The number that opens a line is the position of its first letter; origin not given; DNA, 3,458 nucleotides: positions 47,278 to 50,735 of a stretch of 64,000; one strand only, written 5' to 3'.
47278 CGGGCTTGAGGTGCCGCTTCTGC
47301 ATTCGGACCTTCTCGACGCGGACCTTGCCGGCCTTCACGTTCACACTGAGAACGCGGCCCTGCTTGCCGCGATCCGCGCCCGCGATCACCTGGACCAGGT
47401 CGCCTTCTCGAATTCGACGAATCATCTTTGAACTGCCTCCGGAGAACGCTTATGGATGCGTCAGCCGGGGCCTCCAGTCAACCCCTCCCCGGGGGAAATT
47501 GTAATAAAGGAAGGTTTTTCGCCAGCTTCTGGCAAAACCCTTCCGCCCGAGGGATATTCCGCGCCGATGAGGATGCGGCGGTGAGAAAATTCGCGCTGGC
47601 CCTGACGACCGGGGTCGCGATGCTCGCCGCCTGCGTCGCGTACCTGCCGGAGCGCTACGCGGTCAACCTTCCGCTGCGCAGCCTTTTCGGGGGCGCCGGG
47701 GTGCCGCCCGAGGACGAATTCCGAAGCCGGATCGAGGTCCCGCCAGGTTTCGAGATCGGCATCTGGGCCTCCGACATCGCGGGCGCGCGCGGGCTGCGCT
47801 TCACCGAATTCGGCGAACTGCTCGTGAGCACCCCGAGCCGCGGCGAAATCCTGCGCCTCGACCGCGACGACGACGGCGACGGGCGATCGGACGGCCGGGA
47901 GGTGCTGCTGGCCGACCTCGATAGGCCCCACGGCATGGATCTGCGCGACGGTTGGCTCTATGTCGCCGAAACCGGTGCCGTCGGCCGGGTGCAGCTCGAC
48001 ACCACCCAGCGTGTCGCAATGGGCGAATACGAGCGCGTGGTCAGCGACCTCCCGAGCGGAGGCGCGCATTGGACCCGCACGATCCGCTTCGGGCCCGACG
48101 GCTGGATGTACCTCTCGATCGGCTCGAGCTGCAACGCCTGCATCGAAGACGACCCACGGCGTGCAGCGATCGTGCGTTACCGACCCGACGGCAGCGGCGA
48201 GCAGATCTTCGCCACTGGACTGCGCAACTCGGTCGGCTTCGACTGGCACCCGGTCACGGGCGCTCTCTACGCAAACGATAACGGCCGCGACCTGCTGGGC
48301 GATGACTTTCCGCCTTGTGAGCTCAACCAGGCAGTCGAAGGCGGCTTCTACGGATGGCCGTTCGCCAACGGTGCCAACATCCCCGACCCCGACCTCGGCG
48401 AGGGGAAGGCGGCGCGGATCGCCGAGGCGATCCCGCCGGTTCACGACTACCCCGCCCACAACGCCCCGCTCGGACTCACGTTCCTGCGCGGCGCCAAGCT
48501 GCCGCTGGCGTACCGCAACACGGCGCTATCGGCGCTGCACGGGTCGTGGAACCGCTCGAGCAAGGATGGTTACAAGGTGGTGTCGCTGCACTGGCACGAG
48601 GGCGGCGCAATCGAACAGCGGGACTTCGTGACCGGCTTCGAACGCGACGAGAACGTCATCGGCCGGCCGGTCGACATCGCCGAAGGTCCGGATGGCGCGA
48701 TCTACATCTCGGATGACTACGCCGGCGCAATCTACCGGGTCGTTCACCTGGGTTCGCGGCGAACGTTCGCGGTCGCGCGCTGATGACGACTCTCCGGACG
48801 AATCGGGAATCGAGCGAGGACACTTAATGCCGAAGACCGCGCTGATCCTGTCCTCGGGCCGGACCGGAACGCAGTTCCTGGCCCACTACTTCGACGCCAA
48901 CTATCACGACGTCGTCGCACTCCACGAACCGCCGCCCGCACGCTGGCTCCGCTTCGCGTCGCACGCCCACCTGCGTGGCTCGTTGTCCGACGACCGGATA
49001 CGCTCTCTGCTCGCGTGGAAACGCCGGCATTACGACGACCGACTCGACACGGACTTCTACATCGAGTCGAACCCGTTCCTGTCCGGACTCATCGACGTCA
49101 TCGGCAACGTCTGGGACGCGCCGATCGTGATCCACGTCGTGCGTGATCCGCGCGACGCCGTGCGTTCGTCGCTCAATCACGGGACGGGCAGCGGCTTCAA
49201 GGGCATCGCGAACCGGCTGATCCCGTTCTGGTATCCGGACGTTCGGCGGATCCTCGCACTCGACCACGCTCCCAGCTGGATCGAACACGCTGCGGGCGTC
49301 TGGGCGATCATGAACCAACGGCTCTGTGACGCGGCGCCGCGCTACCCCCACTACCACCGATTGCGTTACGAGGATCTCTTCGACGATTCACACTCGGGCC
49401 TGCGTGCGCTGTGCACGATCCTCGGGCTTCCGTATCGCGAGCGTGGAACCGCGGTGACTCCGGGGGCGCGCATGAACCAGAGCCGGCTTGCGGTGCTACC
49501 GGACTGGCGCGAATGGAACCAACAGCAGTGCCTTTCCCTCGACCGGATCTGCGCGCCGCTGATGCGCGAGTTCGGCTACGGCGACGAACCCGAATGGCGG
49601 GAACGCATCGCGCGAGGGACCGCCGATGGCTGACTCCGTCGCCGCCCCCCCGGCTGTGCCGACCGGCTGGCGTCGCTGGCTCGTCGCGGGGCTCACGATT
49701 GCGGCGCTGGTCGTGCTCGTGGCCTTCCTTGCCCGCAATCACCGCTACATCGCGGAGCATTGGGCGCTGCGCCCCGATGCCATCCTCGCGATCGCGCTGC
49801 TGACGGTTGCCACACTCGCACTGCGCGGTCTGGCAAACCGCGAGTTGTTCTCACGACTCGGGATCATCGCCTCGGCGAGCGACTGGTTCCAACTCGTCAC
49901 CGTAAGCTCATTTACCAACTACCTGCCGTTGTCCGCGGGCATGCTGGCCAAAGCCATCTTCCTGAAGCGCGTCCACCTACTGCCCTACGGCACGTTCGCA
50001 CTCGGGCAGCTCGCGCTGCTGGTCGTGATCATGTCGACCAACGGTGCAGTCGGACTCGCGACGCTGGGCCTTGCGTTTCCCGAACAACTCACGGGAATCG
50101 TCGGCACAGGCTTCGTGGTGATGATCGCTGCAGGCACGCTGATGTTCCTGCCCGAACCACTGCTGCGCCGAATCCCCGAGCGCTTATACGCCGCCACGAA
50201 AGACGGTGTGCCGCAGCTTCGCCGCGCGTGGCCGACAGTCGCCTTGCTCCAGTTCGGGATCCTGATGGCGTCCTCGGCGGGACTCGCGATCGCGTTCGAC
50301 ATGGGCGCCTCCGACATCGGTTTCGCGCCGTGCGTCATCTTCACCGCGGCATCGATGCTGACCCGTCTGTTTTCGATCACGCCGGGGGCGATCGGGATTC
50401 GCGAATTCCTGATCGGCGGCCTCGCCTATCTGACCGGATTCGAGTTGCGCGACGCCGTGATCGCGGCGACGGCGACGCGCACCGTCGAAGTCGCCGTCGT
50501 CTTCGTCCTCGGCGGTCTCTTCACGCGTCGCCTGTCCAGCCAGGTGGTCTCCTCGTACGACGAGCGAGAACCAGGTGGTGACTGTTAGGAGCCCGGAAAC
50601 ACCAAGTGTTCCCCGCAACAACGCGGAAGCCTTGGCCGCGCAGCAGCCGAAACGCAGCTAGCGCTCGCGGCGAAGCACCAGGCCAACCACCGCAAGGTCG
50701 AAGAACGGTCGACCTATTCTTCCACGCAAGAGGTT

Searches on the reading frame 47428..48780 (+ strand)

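Call 67: search_protein_families(library=pfam, proteins=[window:47428-48780:+], max_evalue=0.00001)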
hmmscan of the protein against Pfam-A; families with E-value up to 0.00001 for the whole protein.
window:47428-48780:+ (451 aa): 2 families
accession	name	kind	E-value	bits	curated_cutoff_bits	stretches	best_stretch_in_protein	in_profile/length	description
PF07995.17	GSDH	-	2.6e-18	66.8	25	1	182-437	81-332/332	Glucose / Sorbosone dehydrogenase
PF23500.1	DUF7133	-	5.5e-11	42.8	27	1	138-435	58-352/385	Domain of unknown function (DUF7133)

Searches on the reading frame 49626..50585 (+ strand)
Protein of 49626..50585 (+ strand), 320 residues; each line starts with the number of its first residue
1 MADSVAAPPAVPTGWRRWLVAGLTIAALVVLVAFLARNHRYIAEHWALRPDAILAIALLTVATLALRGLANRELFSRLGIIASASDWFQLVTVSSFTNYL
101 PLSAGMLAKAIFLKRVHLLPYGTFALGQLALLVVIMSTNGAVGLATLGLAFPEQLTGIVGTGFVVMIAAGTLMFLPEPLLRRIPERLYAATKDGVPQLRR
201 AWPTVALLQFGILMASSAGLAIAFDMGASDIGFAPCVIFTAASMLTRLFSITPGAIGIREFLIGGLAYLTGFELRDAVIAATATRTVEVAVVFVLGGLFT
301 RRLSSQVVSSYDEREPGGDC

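Call 67: search_protein_families(library=pfam, proteins=[window:49626-50585:+], max_evalue=0.00001)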
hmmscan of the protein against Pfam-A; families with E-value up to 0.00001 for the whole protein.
window:49626-50585:+ (320 aa): 1 family
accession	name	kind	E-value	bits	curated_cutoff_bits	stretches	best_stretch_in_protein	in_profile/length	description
PF03706.18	LPG_synthase_TM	-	2e-11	44.3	33.4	1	20-296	2-302/302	Lysylphosphatidylglycerol synthase TM region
